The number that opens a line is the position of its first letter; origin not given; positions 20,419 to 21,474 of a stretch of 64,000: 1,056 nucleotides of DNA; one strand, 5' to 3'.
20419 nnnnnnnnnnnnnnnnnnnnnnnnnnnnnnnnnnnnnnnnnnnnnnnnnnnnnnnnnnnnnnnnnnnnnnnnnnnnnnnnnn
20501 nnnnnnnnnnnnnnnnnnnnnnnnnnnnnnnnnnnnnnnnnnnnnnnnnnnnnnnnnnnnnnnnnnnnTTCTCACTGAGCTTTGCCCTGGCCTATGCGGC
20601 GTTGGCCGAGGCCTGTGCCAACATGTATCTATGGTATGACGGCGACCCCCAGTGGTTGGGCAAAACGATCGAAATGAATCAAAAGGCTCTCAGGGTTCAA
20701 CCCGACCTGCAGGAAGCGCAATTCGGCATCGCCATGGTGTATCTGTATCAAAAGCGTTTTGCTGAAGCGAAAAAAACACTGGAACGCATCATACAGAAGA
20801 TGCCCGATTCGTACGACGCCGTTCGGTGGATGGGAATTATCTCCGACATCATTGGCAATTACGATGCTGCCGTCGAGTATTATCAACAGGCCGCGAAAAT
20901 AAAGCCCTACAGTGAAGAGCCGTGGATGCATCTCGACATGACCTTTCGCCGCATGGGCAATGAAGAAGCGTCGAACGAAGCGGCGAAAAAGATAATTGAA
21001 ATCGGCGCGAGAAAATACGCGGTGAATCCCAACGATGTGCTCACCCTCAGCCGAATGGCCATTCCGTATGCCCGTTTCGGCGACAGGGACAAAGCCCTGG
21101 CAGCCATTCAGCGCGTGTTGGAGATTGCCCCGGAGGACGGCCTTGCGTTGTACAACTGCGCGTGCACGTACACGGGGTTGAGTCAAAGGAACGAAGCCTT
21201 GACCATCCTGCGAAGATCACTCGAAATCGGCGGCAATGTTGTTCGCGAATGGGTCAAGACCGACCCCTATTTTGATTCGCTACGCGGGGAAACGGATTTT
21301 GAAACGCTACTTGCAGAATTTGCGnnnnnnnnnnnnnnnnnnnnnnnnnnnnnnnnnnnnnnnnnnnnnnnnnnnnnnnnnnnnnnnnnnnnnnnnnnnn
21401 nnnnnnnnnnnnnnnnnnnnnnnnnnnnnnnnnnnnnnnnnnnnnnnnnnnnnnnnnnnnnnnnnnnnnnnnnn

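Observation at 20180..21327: RayT/IS200-like HUH transposase replaced the 5' part of a paralogous Ser/Thr-kinase-TPR gene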

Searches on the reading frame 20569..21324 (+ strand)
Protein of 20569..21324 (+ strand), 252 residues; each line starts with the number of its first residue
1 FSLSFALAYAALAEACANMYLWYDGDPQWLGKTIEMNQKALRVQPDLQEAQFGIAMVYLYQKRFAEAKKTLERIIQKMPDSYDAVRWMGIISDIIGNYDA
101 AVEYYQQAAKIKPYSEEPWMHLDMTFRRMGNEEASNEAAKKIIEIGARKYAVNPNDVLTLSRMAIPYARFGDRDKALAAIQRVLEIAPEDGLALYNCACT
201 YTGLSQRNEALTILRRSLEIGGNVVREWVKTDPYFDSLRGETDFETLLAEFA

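Call 7: search_protein_families(library=pfam, proteins=[window:20569-21324:+], max_evalue=0.01)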
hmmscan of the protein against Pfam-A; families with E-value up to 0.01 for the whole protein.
window:20569-21324:+ (252 aa): 19 families
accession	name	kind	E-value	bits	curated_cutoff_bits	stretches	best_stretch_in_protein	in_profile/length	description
PF00515.34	TPR_1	-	4.6e-17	61.5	27.8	1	95-113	14-32/34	Tetratricopeptide repeat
PF07719.23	TPR_2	-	3.9e-15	55.1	27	2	49-80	2-33/34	Tetratricopeptide repeat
PF14559.12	TPR_19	-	5.6e-15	55.9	25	2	38-81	15-58/68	Tetratricopeptide repeat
PF13424.12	TPR_12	-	1.3e-13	51.4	30.1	1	50-111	5-74/77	Tetratricopeptide repeat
PF13181.12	TPR_8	-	4.2e-13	48.7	25.7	1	93-113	12-32/34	Tetratricopeptide repeat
PF13428.12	TPR_14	-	3.3e-12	46.2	23.5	0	49-88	2-41/44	Tetratricopeptide repeat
PF13174.12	TPR_6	-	5.4e-12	46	26.3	1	49-81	1-33/33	Tetratricopeptide repeat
PF13432.12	TPR_16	-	5e-10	40.1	32.7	1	54-115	3-64/65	Tetratricopeptide repeat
PF13176.12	TPR_7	-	2.6e-09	36.9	27.9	0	160-191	2-33/36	Tetratricopeptide repeat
PF13371.12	TPR_9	-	8.2e-09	35.8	35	1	57-115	4-62/73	Tetratricopeptide repeat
PF23914.1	TPR_CcmH_CycH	-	2.5e-08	34.3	42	2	37-113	73-152/158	Cytochrome c-type biogenesis protein H TPR domain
PF13374.12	TPR_10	-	1.6e-07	31.5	27.5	0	194-220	5-31/42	Tetratricopeptide repeat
PF25063.1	ARM_TT21_C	-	1.8e-06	28.4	35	1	35-112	82-159/209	Tetratricopeptide repeat protein 21 C-terminal ARM domain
PF13431.12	TPR_17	-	1.6e-05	25.2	24.4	0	180-207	2-29/34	Tetratricopeptide repeat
PF13414.12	TPR_11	-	3.8e-05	23.7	26.8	1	96-119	8-31/42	TPR repeat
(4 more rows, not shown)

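Call 13: find_homologous_proteins(query=window:20569-21324:+, max_evalue=0.00001)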
Query window:20569-21324:+ (252 aa): 34 proteins with E <= 0.00001 among 1997 candidates.
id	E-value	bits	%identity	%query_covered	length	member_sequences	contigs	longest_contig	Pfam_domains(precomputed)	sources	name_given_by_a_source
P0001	1.5e-119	416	76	93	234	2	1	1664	PF13431.13,PF23914.2,PF13414.13,PF13176.13,PF13428.13,PF14559.13,PF13371.13,PF00515.35,PF13424.13,PF21033.5,PF13432.13,PF13181.13,PF14561.13,PF07719.24,PF13174.13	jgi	jgi:adenylate cyclase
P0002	3.9e-119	415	75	93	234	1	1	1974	PF25063.1,PF13431.13,PF23914.2,PF13414.13,PF13176.13,PF13428.13,PF13374.13,PF14559.13,PF13371.13,PF00515.35,PF13424.13,PF21033.5,PF13432.13,PF13181.13,PF14561.13,PF07719.24,PF13174.13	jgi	jgi:tetratricopeptide (TPR) repeat protein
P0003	1.7e-88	314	54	99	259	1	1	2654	PF25063.1,PF13431.13,PF23914.2,PF13414.13,PF13428.13,PF13374.13,PF14559.13,PF13371.13,PF00515.35,PF12895.14,PF13424.13,PF22316.3,PF21033.5,PF13432.13,PF13181.13,PF07719.24,PF13174.13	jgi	jgi:tetratricopeptide (TPR) repeat protein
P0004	3.0e-88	314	58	93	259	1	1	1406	PF25063.1,PF13431.13,PF23914.2,PF13414.13,PF13428.13,PF13374.13,PF14559.13,PF13371.13,PF00515.35,PF13424.13,PF21033.5,PF13432.13,PF13181.13,PF07719.24,PF13174.13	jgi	jgi:adenylate cyclase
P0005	3.8e-85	303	54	98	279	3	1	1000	PF25063.1,PF13431.13,PF23914.2,PF13414.13,PF13428.13,PF14559.13,PF13371.13,PF00515.35,PF12895.14,PF13424.13,PF21033.5,PF13432.13,PF13181.13,PF14561.13,PF07719.24,PF13174.13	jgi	jgi:tetratricopeptide (TPR) repeat protein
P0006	7.0e-84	299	53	100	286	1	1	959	PF13431.13,PF23914.2,PF13414.13,PF13428.13,PF13374.13,PF14559.13,PF13371.13,PF00515.35,PF12895.14,PF13424.13,PF13432.13,PF13181.13,PF07719.24,PF13174.13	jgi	jgi:adenylate cyclase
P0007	5.7e-82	293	51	100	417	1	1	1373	PF13431.13,PF23914.2,PF13414.13,PF13428.13,PF13374.13,PF14559.13,PF13371.13,PF00515.35,PF12895.14,PF13424.13,PF21033.5,PF13432.13,PF13181.13,PF14561.13,PF07719.24,PF13174.13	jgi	jgi:TolB-like protein/cytochrome c-type biogenesis protein CcmH/NrfG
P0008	2.4e-79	284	51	100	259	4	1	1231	PF13431.13,PF23914.2,PF13414.13,PF13428.13,PF25064.2,PF13374.13,PF14559.13,PF13371.13,PF00515.35,PF12895.14,PF13424.13,PF13432.13,PF13181.13,PF14561.13,PF07719.24,PF13174.13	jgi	jgi:tetratricopeptide (TPR) repeat protein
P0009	8.0e-79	283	49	97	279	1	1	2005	PF13431.13,PF23914.2,PF13414.13,PF13176.13,PF13428.13,PF14559.13,PF13371.13,PF00515.35,PF13424.13,PF22316.3,PF21033.5,PF13432.13,PF13181.13,PF14561.13,PF07719.24,PF13174.13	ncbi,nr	ncbi:hypothetical protein EHM92_08295 [bacterium]|nr:MAG: hypothetical protein EHM92_08295 [bacteriu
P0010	4.0e-77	277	51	90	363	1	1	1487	PF13431.13,PF23914.2,PF13414.13,PF13176.13,PF13428.13,PF14559.13,PF13371.13,PF00515.35,PF13424.13,PF13432.13,PF13181.13,PF07719.24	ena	-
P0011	7.0e-77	276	49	99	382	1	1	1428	PF13431.13,PF23914.2,PF13414.13,PF13176.13,PF13428.13,PF13374.13,PF14559.13,PF13371.13,PF00515.35,PF13424.13,PF21033.5,PF13432.13,PF13181.13,PF07719.24,PF13174.13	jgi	jgi:adenylate cyclase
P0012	1.2e-75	272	52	92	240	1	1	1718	PF13431.13,PF23914.2,PF13414.13,PF13428.13,PF13374.13,PF07721.21,PF14559.13,PF13371.13,PF00515.35,PF12895.14,PF13424.13,PF22316.3,PF13432.13,PF13181.13,PF14561.13,PF07719.24,PF13174.13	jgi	jgi:tetratricopeptide (TPR) repeat protein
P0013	3.2e-72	261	47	98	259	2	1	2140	PF14559.13,PF25063.1,PF03704.24,PF13431.13,PF13414.13,PF00515.35,PF13424.13,PF13432.13,PF13428.13,PF13181.13,PF07719.24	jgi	-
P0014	5.2e-70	254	48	99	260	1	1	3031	PF13431.13,PF23914.2,PF13414.13,PF13176.13,PF13428.13,PF13374.13,PF14559.13,PF13371.13,PF00515.35,PF12895.14,PF13424.13,PF22316.3,PF21033.5,PF13432.13,PF13181.13,PF07719.24,PF13174.13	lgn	-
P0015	5.8e-68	247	44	93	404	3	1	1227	PF14559.13,PF25063.1,PF13431.13,PF13414.13,PF00515.35,PF13424.13,PF21033.5,PF13432.13,PF13428.13,PF13181.13,PF07719.24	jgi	jgi:adenylate cyclase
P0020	4.5e-64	234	44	99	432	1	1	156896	PF25063.1,PF13431.13,PF23914.2,PF25062.2,PF13414.13,PF13176.13,PF13428.13,PF13374.13,PF14559.13,PF13371.13,PF00515.35,PF13424.13,PF21033.5,PF13432.13,PF13181.13,PF07719.24,PF13174.13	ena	-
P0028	4.4e-25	107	74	27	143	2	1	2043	PF07714.24,PF00069.32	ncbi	-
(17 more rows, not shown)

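Call 15: find_encoding_contigs(protein=P0001, flank=5000)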
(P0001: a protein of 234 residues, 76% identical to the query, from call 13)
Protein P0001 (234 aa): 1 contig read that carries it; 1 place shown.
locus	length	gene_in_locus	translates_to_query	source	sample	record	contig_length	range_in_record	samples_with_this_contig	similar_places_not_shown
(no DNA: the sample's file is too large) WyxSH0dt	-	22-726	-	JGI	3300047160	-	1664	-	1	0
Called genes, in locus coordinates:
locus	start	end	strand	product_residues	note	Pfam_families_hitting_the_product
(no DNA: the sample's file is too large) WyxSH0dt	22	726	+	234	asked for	PF00515:TPR_1 (faint), PF13371:TPR_9 (faint), PF13424:TPR_12 (faint), PF14559:TPR_19 (faint), PF14561:TPR_20 (faint), PF21033:RMD1-3 (faint), PF23914:TPR_CcmH_CycH (faint), PF07719:TPR_2 (faint), +7 more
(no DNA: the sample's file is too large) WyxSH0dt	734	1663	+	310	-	?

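Call 16: find_encoding_contigs(protein=P0002, flank=5000)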
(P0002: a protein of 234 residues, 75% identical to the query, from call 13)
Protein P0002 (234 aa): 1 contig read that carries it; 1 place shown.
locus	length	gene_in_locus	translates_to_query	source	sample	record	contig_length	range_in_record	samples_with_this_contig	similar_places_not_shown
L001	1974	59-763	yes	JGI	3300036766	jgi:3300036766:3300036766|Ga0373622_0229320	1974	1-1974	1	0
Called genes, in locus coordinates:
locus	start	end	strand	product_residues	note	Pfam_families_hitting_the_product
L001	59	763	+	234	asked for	PF13374:TPR_10 (faint), PF00515:TPR_1 (faint), PF13371:TPR_9 (faint), PF13424:TPR_12 (faint), PF14559:TPR_19 (faint), PF14561:TPR_20 (faint), PF23914:TPR_CcmH_CycH (weak), PF13432:TPR_16, +9 more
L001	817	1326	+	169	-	PF01625:PMSR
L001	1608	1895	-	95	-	PF00120:Gln-synt_C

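Call 17: find_encoding_contigs(protein=P0028, flank=5000)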
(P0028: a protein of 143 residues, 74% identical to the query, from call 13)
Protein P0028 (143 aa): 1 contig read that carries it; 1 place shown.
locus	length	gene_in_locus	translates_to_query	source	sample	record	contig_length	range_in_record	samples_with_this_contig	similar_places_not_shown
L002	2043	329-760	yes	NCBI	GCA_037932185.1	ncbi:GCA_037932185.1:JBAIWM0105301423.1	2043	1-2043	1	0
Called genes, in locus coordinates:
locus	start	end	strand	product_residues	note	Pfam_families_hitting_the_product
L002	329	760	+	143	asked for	PF00069:Pkinase, PF07714:PK_Tyr_Ser-Thr (weak)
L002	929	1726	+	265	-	PF03992:ABM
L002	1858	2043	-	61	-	?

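Call 60: find_encoding_contigs(protein=P0003, flank=3000, max_places=3)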
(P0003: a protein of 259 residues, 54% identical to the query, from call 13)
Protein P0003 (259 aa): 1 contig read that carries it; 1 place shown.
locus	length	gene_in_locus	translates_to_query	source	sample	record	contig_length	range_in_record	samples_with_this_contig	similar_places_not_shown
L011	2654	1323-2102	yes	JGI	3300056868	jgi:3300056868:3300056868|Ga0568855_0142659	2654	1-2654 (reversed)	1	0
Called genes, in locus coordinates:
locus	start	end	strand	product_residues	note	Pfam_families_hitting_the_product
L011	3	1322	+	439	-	?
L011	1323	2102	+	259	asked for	PF00515:TPR_1 (faint), PF07719:TPR_2 (faint), PF12895:ANAPC3 (weak), PF14559:TPR_19 (weak), PF13424:TPR_12 (weak), PF13432:TPR_16, PF14559:TPR_19 (weak), PF22316:ABhydrolase-like_N (weak), +10 more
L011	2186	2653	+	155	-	?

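Call 61: find_encoding_contigs(protein=P0014, flank=3000, max_places=3)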
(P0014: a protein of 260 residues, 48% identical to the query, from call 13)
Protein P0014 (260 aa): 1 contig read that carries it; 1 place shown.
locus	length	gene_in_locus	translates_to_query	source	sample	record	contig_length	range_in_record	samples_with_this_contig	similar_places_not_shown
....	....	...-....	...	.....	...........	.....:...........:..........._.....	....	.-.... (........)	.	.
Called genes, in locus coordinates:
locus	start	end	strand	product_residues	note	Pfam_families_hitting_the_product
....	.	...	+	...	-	?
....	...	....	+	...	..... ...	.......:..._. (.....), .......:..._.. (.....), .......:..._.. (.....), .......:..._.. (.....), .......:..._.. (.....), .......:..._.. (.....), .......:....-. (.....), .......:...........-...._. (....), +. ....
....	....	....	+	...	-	?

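Call 62: find_encoding_contigs(protein=P0020, flank=4000, max_places=3)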
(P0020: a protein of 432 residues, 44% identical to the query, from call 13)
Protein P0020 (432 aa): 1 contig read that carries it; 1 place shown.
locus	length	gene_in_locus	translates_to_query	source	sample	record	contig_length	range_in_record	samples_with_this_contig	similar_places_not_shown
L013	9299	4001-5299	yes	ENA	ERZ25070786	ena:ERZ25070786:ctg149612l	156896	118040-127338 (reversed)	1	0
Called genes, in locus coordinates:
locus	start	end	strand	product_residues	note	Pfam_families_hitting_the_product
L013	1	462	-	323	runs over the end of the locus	PF03706:LPG_synthase_TM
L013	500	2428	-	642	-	PF13522:GATase_6, PF13537:GATase_7, PF00733:Asn_synthase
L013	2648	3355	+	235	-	PF13185:GAF_2, PF01590:GAF, PF13492:GAF_3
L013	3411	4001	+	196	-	PF07228:SpoIIE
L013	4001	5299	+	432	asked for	PF13374:TPR_10 (faint), PF14559:TPR_19 (faint), PF25063:ARM_TT21_C, PF13174:TPR_6 (faint), PF00515:TPR_1 (faint), PF07719:TPR_2 (faint), PF13432:TPR_16, PF13424:TPR_12 (weak), +9 more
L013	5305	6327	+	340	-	PF22612:GH113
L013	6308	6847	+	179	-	PF13505:OMP_b-brl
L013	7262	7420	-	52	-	-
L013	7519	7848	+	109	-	PF03069:FmdA_AmdA (weak)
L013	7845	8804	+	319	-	PF07969:Amidohydro_3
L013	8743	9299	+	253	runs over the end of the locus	PF07969:Amidohydro_3, PF01979:Amidohydro_1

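Call 94: search_protein_families(library=ncbifam, proteins=[window:20569-21324:+], max_evalue=0.001)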
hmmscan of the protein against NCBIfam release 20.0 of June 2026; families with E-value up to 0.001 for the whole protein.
window:20569-21324:+ (252 aa): 17 families
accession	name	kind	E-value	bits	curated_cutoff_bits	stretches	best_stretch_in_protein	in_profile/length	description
NF047558.1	TPR_END_plus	domain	6.7e-24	83.6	32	1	193-248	1-55/56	TPR end-of-group domain-containing protein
NF040959.1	MamA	equivalog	5.1e-23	81.6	200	2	33-145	90-202/204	magnetosome protein MamA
TIGR02917.1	PEP_TPR_lipo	equivalog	9.8e-18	63.4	312.2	2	38-136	149-248/899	XrtA/PEP-CTERM system TPR-repeat protein PrsT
TIGR02521.1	type_IV_pilW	equivalog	2.4e-12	46.9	154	1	48-115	31-98/234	type IV pilus biogenesis/stability protein PilW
TIGR02552.1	LcrH_SycD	equivalog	2.7e-11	43.3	104.8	1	38-149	8-119/136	SycD/LcrH family type III secretion system chaperone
NF002725.1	PRK02603.1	equivalog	5.1e-09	36.4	143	0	158-204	73-119/173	photosystem I assembly protein Ycf3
TIGR03939.1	PGA_TPR_OMP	equivalog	1.5e-07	30.1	366.65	1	32-189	104-269/800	poly-beta-1,6 N-acetyl-D-glucosamine export porin PgaA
NF033762.1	social_mot_Tgl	equivalog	5.2e-07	29.3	225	1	34-132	86-186/252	social motility TPR repeat lipoprotein Tgl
NF033758.1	gliding_GltE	equivalog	1.1e-06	27.9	225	1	38-120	246-328/411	adventurous gliding motility TPR repeat lipoprotein GltE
TIGR00540.1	TPR_hemY_coli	hypoth_equivalog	1.7e-06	27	142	1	32-108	310-385/385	heme biosynthesis-associated TPR protein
NF033920.0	C39_PA2778_fam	equivalog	3.4e-06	26.7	150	0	57-144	164-252/255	PA2778 family cysteine peptidase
NF008520.0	PRK11447.1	equivalog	5.7e-06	24.4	858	0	37-130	626-718/1157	cellulose synthase complex outer membrane protein BcsC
NF052415.1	T3SS_chap_SctY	equivalog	1.7e-05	25.3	70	0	41-87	33-80/106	type III secretion apparatus assembly chaperone SctY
NF052400.1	M48_BAM_BepA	equivalog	6.2e-05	21.9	570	1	46-182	305-434/483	beta-barrel assembly-enhancing protease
TIGR02795.1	tol_pal_ybgF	equivalog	6.5e-05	23.5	90.1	1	49-143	3-103/119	tol-pal system protein YbgF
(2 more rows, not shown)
